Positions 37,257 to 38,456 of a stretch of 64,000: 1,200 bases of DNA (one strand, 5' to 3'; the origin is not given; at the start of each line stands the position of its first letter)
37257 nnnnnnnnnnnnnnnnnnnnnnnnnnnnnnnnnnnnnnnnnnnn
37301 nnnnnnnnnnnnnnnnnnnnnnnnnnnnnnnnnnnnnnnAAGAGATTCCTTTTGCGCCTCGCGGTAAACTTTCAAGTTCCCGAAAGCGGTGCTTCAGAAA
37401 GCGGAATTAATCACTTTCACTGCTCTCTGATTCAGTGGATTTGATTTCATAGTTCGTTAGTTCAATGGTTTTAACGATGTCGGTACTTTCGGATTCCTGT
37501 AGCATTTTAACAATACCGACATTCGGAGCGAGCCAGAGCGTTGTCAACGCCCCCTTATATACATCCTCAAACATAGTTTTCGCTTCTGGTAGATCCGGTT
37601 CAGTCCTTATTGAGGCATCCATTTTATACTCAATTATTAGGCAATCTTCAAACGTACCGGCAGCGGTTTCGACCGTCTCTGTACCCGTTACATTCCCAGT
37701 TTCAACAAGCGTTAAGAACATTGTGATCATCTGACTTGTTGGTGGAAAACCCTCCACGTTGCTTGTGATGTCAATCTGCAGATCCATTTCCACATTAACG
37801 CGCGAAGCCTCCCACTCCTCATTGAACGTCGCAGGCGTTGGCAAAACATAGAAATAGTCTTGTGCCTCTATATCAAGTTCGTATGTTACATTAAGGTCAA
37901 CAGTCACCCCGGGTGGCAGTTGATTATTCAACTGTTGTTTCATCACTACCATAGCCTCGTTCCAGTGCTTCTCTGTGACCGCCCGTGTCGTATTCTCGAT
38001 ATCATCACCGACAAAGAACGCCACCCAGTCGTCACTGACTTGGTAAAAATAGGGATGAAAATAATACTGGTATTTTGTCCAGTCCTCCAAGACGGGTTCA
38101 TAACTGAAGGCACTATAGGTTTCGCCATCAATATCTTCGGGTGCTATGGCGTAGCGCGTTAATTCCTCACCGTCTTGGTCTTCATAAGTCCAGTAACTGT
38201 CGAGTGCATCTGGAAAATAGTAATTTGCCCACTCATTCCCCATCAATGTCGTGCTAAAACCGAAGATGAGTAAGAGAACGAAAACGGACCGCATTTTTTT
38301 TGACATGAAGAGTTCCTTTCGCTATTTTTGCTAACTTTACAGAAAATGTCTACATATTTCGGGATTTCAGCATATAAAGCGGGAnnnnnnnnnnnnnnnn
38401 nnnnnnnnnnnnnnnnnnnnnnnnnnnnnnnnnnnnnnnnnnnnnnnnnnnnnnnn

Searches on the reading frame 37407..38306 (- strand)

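Call 41: search_protein_families(library=pfam, proteins=[window:37407-38306:-], max_evalue=0.001)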
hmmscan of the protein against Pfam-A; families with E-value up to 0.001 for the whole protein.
window:37407-38306:- (299 aa): 1 family
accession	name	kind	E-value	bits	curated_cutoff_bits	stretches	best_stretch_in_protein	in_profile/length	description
PF21347.3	DUF3108_like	-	1.3e-06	28.9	27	1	205-268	135-184/199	DUF3108-like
